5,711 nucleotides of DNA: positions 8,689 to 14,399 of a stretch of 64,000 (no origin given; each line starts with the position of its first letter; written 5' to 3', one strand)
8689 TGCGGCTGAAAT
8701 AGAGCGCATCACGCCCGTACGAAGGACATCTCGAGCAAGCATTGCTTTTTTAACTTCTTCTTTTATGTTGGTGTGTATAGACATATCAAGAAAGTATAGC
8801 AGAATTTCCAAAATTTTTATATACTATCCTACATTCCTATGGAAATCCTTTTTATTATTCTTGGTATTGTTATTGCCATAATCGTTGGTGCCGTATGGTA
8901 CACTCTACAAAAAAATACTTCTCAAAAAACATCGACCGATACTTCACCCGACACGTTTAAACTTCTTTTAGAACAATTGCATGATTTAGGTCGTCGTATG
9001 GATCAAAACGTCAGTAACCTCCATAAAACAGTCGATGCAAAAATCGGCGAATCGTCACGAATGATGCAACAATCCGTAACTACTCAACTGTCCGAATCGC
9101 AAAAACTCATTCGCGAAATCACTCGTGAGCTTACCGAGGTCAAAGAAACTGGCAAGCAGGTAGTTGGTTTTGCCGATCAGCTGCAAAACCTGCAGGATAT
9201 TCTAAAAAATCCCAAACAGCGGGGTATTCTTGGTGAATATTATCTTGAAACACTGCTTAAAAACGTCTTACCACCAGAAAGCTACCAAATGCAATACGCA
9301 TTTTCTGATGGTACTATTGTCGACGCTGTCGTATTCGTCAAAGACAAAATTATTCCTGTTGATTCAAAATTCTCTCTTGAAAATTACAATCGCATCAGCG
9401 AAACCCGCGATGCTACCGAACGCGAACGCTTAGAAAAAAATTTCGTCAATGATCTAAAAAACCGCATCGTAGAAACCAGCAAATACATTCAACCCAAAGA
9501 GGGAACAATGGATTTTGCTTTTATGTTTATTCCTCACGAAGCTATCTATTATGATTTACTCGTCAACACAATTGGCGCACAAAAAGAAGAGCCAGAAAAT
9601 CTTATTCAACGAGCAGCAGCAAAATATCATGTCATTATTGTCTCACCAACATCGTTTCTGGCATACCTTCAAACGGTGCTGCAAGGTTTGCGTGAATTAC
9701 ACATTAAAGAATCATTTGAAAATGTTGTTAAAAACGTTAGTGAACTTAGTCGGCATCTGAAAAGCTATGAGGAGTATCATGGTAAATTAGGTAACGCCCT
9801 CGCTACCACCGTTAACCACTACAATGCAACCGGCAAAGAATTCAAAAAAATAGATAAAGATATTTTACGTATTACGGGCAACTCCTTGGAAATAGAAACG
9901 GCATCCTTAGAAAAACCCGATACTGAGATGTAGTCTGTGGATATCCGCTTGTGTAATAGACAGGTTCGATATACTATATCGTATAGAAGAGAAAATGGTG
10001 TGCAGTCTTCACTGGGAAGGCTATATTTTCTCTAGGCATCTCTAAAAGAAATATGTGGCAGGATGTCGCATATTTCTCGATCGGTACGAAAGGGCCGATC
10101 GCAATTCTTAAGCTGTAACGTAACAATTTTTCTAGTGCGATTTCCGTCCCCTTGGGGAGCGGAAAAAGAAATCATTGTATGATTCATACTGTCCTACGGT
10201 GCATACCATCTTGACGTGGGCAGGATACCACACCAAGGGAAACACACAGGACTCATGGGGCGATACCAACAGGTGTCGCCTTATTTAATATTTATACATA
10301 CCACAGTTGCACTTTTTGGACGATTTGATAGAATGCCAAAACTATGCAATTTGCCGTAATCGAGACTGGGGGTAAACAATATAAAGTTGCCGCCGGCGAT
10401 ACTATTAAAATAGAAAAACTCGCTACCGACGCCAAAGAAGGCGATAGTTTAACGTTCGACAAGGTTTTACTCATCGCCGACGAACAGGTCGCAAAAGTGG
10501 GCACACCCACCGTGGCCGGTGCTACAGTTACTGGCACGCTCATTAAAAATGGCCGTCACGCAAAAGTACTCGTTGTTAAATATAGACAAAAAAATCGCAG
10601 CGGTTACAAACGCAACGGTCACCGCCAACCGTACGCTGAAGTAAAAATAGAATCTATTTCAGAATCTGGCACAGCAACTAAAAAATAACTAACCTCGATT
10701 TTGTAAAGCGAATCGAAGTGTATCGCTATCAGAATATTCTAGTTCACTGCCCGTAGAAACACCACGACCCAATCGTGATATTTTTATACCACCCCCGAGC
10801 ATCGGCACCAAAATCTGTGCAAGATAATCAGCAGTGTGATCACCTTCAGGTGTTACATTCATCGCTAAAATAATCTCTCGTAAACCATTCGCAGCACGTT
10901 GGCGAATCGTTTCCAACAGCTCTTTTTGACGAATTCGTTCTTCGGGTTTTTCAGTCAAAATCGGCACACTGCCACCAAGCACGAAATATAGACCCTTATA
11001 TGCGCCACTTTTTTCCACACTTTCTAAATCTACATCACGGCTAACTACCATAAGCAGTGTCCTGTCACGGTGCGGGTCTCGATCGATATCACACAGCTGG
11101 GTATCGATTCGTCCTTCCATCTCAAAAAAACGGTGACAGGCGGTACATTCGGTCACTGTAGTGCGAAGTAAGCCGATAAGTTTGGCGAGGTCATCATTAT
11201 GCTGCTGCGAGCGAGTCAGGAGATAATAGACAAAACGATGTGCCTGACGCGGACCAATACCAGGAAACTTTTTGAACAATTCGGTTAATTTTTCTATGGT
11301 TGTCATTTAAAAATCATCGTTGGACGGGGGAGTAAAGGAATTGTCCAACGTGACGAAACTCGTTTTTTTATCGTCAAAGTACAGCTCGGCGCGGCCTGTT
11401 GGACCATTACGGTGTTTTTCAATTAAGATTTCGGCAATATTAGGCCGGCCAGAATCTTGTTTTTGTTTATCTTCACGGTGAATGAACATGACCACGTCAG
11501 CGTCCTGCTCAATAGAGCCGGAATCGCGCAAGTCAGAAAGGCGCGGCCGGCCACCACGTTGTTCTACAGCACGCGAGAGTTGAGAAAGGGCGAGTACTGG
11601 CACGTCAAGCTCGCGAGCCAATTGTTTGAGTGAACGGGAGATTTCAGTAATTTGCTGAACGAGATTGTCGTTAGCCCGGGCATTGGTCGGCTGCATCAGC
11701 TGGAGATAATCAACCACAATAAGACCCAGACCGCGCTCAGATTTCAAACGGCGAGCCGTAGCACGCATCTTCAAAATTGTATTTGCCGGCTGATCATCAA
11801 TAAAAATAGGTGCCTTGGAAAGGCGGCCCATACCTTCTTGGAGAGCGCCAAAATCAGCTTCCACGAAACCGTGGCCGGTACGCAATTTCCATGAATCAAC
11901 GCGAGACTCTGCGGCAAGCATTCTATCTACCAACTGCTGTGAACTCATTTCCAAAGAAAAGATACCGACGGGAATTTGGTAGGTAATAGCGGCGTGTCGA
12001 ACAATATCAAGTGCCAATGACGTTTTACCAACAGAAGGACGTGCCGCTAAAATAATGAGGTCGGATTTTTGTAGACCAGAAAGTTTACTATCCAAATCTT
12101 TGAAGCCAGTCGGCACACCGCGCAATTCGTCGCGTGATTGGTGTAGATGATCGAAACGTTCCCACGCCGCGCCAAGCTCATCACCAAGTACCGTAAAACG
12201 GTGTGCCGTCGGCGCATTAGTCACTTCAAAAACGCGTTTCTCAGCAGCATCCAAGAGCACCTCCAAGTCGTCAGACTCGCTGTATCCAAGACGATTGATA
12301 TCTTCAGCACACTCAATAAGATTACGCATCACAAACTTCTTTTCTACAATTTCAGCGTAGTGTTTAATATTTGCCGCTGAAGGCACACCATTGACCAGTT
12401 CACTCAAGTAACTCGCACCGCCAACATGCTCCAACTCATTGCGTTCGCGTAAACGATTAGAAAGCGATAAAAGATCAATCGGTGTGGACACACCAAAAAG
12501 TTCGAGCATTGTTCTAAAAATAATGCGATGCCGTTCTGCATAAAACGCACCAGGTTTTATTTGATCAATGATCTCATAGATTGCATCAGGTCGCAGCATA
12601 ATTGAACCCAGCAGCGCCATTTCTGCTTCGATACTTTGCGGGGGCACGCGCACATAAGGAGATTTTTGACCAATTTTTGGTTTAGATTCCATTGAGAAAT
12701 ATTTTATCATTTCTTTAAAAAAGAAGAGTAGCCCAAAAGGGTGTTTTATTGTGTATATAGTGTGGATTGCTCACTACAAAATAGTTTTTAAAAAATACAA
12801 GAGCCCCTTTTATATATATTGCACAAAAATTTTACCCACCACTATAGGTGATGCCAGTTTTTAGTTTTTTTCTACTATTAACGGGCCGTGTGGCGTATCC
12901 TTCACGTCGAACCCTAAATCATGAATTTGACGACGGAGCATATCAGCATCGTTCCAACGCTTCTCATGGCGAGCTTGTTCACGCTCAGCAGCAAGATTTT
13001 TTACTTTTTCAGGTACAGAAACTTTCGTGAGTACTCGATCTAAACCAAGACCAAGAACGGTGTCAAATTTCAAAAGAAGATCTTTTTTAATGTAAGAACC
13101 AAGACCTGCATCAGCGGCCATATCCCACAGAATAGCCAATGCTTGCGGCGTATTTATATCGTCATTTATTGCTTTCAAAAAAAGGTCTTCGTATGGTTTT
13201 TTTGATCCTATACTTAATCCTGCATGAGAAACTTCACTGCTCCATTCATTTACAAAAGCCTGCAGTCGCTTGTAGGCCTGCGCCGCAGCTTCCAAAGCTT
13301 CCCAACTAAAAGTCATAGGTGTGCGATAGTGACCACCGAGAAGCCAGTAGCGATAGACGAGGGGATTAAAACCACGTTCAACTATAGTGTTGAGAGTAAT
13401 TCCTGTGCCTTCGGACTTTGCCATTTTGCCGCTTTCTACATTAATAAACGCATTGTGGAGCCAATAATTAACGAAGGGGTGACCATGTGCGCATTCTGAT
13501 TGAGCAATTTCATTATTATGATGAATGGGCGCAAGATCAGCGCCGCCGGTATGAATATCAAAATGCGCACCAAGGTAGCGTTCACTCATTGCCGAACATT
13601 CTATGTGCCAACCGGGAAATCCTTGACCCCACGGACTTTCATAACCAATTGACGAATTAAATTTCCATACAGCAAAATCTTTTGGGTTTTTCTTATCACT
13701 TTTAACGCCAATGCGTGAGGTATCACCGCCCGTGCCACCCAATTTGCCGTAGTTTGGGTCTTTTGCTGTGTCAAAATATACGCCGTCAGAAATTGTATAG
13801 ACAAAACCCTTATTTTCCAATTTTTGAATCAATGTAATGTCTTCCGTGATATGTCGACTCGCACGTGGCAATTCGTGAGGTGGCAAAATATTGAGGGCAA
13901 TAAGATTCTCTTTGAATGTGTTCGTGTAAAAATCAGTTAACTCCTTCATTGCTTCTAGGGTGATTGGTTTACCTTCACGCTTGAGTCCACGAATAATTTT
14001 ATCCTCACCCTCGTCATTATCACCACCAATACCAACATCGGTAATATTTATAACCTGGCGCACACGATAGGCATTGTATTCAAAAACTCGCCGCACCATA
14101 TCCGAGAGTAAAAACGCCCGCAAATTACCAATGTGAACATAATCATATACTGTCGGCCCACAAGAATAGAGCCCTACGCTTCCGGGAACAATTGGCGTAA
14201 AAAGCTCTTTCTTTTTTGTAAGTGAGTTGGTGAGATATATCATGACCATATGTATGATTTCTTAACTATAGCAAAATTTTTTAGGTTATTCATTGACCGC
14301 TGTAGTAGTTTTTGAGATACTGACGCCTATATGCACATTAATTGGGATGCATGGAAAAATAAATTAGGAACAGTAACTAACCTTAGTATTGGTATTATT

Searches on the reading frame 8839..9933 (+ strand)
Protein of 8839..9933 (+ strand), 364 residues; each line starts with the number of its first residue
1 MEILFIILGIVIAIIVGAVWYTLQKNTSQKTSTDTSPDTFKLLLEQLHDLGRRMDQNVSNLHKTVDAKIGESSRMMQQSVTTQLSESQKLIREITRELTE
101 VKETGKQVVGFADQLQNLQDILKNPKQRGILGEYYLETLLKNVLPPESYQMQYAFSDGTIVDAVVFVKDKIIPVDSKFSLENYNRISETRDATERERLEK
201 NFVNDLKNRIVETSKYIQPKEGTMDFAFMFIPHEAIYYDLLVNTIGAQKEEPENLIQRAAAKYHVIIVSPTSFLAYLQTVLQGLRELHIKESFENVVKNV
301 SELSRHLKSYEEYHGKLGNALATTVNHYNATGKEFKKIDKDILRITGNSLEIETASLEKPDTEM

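Call 78: search_protein_families(library=pfam, proteins=[window:8839-9933:+], max_evalue=0.001)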
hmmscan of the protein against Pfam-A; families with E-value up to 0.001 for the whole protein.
window:8839-9933:+ (364 aa): 2 families
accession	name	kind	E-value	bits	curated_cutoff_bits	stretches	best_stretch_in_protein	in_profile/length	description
PF02646.22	RmuC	-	1.9e-50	172.1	26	1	58-340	3-272/291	RmuC family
PF06667.17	PspB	-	0.00063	20.2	25.6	0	3-68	4-67/73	Phage shock protein B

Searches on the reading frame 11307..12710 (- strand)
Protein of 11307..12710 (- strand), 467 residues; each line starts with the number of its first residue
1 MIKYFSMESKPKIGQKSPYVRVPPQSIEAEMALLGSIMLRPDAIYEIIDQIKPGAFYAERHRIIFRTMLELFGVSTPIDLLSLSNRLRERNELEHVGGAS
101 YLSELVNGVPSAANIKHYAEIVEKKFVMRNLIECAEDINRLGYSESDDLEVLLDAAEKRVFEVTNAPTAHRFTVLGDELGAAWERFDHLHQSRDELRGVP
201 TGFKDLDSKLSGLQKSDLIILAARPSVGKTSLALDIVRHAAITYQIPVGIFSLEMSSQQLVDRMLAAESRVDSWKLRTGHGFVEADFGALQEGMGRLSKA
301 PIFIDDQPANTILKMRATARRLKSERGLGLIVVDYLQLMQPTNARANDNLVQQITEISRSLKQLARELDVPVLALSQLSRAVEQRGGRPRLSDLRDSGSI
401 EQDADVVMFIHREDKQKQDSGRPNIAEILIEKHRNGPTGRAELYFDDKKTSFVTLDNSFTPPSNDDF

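Call 43: search_protein_families(library=pfam, proteins=[window:11307-12710:-], max_evalue=0.001)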
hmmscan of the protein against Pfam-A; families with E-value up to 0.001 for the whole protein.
window:11307-12710:- (467 aa): 3 families
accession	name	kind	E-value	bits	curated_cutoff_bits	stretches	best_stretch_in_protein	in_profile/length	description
PF03796.21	DnaB_C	-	3.8e-100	334.9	27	1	198-453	1-254/255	DnaB-like helicase C terminal domain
PF00772.26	DnaB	-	3.4e-35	120.6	23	1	23-123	2-102/103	DnaB-like helicase N terminal domain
PF13481.12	AAA_25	-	1.9e-12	47.6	27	1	213-378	29-190/195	AAA domain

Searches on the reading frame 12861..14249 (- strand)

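Call 43: search_protein_families(library=pfam, proteins=[window:12861-14249:-], max_evalue=0.001)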
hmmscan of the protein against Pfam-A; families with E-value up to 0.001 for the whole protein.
window:12861-14249:- (462 aa): 5 families
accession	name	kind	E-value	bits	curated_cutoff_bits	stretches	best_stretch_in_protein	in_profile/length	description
PF01406.26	tRNA-synt_1e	-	8.2e-87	291.8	27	1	17-323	2-300/301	tRNA synthetases class I (C) catalytic domain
PF23493.1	CysS_C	-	1.2e-06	29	23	1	412-453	4-45/51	Cysteinyl-tRNA ligase anticodon binding domain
PF01921.24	tRNA-synt_1f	-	3.5e-06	26.6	27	0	268-334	274-340/360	tRNA synthetases class I (K)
PF09334.17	tRNA-synt_1g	-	8.8e-06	25.2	20.1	1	254-319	306-371/391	tRNA synthetases class I (M)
PF09190.17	DALR_2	-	2.3e-05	25.3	22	1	357-381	2-26/57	DALR domain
